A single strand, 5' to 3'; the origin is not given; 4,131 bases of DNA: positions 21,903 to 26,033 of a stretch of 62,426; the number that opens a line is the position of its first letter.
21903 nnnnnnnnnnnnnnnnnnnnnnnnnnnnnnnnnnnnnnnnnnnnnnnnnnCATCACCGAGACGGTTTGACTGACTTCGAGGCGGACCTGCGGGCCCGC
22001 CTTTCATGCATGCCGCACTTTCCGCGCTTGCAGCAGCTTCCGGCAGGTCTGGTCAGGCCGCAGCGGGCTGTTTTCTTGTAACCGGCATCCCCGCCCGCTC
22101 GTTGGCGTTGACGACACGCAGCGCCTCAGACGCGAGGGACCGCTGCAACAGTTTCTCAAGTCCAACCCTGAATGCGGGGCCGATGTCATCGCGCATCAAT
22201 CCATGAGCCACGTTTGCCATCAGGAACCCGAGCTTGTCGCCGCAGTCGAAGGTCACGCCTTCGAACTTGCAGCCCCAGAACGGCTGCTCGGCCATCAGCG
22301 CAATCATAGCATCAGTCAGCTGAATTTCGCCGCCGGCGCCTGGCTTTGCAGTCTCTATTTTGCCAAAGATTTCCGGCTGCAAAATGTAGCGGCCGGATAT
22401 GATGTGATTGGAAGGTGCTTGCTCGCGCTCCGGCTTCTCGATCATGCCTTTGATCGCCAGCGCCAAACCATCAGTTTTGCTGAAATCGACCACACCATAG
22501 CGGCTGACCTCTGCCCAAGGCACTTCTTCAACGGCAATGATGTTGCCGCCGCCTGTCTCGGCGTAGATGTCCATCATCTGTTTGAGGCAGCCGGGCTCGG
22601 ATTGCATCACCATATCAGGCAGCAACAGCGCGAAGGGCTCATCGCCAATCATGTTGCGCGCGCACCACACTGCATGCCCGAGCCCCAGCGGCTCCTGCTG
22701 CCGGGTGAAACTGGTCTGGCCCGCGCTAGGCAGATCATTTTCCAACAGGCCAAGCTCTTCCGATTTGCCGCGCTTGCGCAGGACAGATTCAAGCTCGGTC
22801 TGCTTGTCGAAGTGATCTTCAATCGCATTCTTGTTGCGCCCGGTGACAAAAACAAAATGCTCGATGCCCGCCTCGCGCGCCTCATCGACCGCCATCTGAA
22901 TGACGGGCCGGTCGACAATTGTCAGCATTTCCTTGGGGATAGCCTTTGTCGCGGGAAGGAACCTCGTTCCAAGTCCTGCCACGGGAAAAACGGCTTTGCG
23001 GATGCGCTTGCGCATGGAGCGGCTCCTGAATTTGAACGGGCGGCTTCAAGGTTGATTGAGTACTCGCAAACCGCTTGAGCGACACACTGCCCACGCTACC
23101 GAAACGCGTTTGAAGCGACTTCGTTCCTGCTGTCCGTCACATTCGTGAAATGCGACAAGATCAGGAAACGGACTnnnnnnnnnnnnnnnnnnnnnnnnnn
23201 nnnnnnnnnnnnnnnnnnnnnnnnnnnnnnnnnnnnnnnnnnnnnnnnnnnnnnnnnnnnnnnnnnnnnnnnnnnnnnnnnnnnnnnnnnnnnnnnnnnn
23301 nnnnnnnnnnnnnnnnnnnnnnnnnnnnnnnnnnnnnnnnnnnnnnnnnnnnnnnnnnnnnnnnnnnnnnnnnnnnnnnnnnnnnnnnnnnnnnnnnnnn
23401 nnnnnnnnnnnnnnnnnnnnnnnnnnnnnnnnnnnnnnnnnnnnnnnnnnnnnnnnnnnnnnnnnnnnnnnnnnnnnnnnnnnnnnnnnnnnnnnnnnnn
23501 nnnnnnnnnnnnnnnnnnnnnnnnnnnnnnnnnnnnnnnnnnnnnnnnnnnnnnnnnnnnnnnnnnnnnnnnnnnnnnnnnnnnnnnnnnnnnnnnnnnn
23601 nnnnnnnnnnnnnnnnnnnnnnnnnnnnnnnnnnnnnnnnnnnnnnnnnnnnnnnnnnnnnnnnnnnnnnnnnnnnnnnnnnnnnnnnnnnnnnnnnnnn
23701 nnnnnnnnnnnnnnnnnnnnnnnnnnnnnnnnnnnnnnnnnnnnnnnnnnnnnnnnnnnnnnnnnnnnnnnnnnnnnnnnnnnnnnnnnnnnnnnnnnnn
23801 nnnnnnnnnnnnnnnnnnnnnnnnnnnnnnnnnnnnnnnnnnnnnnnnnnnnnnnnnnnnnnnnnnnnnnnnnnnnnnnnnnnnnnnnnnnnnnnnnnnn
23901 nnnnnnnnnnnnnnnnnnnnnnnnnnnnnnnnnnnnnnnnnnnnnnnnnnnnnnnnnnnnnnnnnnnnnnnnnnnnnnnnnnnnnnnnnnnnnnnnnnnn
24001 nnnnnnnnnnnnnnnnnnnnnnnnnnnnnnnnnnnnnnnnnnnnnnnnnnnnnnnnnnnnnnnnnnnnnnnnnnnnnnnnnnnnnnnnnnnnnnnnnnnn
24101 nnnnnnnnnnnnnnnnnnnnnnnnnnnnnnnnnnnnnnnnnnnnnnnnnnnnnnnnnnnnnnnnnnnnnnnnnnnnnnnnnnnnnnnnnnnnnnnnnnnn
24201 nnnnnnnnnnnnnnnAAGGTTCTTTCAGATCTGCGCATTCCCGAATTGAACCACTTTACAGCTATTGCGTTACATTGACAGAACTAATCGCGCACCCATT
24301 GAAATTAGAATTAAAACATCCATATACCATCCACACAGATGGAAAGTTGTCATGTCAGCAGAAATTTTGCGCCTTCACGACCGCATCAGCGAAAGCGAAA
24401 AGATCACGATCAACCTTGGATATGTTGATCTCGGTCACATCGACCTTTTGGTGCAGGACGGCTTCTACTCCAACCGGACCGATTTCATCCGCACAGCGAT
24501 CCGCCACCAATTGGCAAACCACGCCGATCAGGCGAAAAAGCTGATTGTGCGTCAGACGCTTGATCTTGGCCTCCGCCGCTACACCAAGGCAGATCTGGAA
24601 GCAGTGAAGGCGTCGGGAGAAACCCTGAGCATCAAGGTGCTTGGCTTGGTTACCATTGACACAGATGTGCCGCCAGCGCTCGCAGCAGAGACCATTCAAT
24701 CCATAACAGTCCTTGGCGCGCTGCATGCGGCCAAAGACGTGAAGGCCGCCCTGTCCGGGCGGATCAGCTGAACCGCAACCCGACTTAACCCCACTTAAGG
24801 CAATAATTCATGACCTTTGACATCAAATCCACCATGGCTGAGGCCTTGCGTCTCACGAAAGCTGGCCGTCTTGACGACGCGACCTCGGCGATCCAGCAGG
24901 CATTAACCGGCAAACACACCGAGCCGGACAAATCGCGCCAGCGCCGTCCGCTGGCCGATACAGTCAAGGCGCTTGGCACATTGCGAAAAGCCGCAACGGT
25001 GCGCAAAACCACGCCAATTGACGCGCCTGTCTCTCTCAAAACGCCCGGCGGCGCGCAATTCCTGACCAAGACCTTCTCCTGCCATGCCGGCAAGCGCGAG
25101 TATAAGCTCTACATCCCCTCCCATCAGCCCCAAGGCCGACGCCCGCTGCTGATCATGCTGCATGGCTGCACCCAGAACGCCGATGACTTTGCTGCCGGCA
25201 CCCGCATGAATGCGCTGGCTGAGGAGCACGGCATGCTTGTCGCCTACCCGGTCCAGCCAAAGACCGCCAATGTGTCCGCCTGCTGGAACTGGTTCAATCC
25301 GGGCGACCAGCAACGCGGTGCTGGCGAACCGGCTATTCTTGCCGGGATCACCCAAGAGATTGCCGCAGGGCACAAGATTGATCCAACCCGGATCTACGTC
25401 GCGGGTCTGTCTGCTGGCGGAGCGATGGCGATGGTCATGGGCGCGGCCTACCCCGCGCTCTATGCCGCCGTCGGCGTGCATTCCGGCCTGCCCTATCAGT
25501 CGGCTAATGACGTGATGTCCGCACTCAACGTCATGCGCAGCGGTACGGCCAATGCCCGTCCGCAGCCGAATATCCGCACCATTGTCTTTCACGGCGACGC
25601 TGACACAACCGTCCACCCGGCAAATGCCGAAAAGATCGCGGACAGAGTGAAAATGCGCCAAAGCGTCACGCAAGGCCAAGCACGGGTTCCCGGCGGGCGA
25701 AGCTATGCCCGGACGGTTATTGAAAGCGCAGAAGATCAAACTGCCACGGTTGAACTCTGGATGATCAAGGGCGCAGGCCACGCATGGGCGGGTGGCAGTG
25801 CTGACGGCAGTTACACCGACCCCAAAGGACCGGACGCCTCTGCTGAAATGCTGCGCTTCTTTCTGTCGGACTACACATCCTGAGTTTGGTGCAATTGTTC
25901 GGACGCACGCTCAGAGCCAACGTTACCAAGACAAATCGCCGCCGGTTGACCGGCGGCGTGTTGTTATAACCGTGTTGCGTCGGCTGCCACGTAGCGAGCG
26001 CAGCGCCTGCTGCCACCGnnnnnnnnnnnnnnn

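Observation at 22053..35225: Both the UDP-glucose supplier (galU) and the cyclic beta-1,2-glucan synthase (ndvB) carry consensus stress promoters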

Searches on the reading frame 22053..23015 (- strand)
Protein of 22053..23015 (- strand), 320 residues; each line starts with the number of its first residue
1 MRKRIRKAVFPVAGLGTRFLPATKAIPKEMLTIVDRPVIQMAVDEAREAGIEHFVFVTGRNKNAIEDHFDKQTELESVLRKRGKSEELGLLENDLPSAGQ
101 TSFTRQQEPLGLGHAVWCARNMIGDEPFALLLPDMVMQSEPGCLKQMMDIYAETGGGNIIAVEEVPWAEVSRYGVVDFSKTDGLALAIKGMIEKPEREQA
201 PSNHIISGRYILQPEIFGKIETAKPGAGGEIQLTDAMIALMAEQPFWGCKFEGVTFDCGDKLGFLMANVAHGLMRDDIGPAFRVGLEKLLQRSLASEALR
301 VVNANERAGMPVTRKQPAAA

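Call 5: search_protein_families(library=ncbifam, proteins=[window:22053-23015:-])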
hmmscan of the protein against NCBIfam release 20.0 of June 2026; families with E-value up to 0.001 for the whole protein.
window:22053-23015:- (320 aa): 22 families
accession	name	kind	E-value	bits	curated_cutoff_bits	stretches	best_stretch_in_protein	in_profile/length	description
TIGR01099.1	galU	equivalog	4.2e-102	341.2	326.8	1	5-267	1-261/261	UTP--glucose-1-phosphate uridylyltransferase GalU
NF009928.0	PRK13389.1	equivalog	1.2e-72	244.6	548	1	2-290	5-298/302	UTP--glucose-1-phosphate uridylyltransferase GalU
NF007516.0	PRK10122.1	equivalog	7.6e-67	225.5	534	1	7-291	5-296/297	UTP--glucose-1-phosphate uridylyltransferase GalF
TIGR01105.1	galF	equivalog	2.4e-64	217.4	659.2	1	7-291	5-296/297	GalU regulator GalF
TIGR03992.1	Arch_glmU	subfamily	2.7e-32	112.1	292.1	2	99-267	72-223/393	bifunctional sugar-1-phosphate nucleotidylyltransferase/acetyltransferase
NF041313.1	UDPGP_AglF_Halo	equivalog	7.2e-32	110.7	400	2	102-257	74-220/234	UTP--glucose-1-phosphate uridylyltransferase AglF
TIGR01208.1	rmlA_long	equivalog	7e-31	107.4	320.25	2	100-268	73-231/353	glucose-1-phosphate thymidylyltransferase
NF041173.1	Sug_nt_acttase_Thmprot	equivalog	1e-16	60.9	600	2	101-268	72-224/405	bifunctional sugar-1-phosphate nucleotidylyltransferase/acetyltransferase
TIGR01207.1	rmlA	equivalog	8.4e-16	57.9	360.65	1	12-236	6-199/286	glucose-1-phosphate thymidylyltransferase RfbA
NF012024.0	PRK15480.1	equivalog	1.2e-14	54.2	588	2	103-238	80-205/292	glucose-1-phosphate thymidylyltransferase RfbA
NF010935.0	PRK14355.1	equivalog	5.3e-12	45.1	718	1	8-79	6-74/459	bifunctional UDP-N-acetylglucosamine diphosphorylase/glucosamine-1-phosphate N-acetyltransferase GlmU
NF052502.1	man1P_GTase_Rv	exception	2e-10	40.1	440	1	7-75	2-70/352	mannose-1-phosphate guanylyltransferase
NF045761.1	NAMPUrTaseMurU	equivalog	3.5e-09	36.9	250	1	7-69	2-64/226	N-acetylmuramate alpha-1-phosphate uridylyltransferase MurU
TIGR01173.1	glmU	equivalog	2.2e-07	30.1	366.85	1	12-236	7-198/452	bifunctional UDP-N-acetylglucosamine diphosphorylase/glucosamine-1-phosphate N-acetyltransferase GlmU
NF010933.0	PRK14353.1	equivalog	3e-07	29.4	505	1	4-78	4-75/453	bifunctional UDP-N-acetylglucosamine diphosphorylase/glucosamine-1-phosphate N-acetyltransferase GlmU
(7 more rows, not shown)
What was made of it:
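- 22053..23015 (-): galU, UTP--glucose-1-phosphate uridylyltransferase, 320 aa. TIGR01099 at 341 bits, above the 326.8 cut-off (call 5).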

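Call 62: search_solved_structures(query=window:22053-23015:-, max_evalue=1e-40)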
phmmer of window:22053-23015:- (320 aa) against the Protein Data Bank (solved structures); distinct sequences matched with E-value up to 1e-40: 16.
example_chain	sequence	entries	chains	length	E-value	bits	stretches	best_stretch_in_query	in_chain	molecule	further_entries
2ux8_A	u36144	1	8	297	2.8e-105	355.2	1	3-286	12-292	GLUCOSE-1-PHOSPHATE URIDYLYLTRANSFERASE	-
5vct_A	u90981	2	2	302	4e-86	292.3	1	4-284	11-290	UTP--glucose-1-phosphate uridylyltransferase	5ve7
5j49_A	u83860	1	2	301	1.2e-85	290.8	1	4-283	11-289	UTP--glucose-1-phosphate uridylyltransferase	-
5i1f_A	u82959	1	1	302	2.4e-85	289.7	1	4-283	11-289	UTP--glucose-1-phosphate uridylyltransferase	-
7b1r_A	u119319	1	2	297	3.6e-83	282.6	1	2-294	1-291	Probable UTP--glucose-1-phosphate uridylyltransferase YngB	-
7o2n_A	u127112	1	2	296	4.6e-83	282.3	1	2-293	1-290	Probable UTP--glucose-1-phosphate uridylyltransferase YngB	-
9o90_A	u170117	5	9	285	2.3e-77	263.6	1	5-273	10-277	UTP--glucose-1-phosphate uridylyltransferase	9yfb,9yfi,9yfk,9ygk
6ikx_A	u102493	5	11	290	1.7e-69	237.7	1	5-283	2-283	UTP--glucose-1-phosphate uridylyltransferase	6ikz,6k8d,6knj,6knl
6mnu_A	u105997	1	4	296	1.6e-68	234.5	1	6-288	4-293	UTP--glucose-1-phosphate uridylyltransferase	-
6knj_A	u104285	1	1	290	2.1e-68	234.1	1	5-283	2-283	UTP--glucose-1-phosphate uridylyltransferase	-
4d48_A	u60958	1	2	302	1.4e-67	231.4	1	3-289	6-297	GLUCOSE-1-PHOSPHATE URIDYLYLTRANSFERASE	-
8f73_A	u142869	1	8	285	3.2e-67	230.2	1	2-267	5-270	UTP--glucose-1-phosphate uridylyltransferase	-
2e3d_A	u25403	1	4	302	9.2e-67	228.7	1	3-288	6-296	UTP--glucose-1-phosphate uridylyltransferase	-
3juj_A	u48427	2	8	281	3.1e-65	223.7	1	5-271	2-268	UDP-glucose pyrophosphorylase (GalU)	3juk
8b31_A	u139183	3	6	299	5.7e-61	209.7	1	6-288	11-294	UTP--glucose-1-phosphate uridylyltransferase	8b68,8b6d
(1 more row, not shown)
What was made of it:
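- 22053..23015 (-): PDB 2UX8 at 2.8e-105 (call 62).
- Checked: The ORF at 22053-23015(-) scores 341 bits on TIGR01099 GalU, above the 326.8 cut-off (call 5), and matches PDB 2UX8 at 3e-105 (call 62).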

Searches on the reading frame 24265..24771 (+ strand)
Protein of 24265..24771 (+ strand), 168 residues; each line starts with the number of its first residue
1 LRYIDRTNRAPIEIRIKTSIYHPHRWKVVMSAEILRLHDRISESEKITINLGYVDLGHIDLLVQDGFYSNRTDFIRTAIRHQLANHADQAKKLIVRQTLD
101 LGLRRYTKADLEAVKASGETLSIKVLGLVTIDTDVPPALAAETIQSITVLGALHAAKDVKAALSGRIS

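Call 35: search_protein_families(library=pfam, proteins=[window:24265-24771:+], max_evalue=0.01)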
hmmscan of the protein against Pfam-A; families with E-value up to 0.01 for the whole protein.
window:24265-24771:+ (168 aa): 1 family
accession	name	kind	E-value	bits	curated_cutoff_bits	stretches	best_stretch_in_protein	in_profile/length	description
PF17723.7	RHH_8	-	8e-51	171.6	25.4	1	42-160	1-119/119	Ribbon-Helix-Helix transcriptional regulator family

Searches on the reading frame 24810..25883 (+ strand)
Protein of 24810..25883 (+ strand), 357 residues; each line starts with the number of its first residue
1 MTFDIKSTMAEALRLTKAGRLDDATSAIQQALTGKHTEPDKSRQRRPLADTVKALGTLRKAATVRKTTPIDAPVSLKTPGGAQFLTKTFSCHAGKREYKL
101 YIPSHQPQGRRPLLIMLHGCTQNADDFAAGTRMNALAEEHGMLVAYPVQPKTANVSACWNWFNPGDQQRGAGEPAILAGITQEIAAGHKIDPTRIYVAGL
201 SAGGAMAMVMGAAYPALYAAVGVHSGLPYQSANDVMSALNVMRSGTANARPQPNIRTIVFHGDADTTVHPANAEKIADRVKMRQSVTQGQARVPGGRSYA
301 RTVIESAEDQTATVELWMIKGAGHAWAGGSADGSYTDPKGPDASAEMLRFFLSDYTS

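Call 5: search_protein_families(library=ncbifam, proteins=[window:24810-25883:+])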
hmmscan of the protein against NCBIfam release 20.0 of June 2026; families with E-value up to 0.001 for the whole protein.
window:24810-25883:+ (357 aa): 5 families
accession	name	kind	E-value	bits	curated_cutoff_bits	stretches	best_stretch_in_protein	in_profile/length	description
NF050058.1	e_dPHAscl_type1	hypoth_equivalog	1e-95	320.4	150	1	89-351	1-276/276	extracellular catalytic domain type 1 short-chain-length polyhydroxyalkanoate depolymerase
TIGR01840.1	esterase_phb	subfamily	2.3e-46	158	107.85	1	99-281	2-196/213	PHB depolymerase family esterase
NF050059.1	e_dPHAscl_type2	hypoth_equivalog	1.3e-18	67.4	280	2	100-163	209-281/305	extracellular catalytic domain type 2 short-chain-length polyhydroxyalkanoate depolymerase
NF050057.1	e_dPHAmcl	equivalog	2.3e-07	30.4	270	1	96-299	31-236/252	extracellular medium-chain-length polyhydroxyalkanoate depolymerase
TIGR02821.1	fghA_ester_D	equivalog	5.1e-05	23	281.7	0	92-155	23-87/275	S-formylglutathione hydrolase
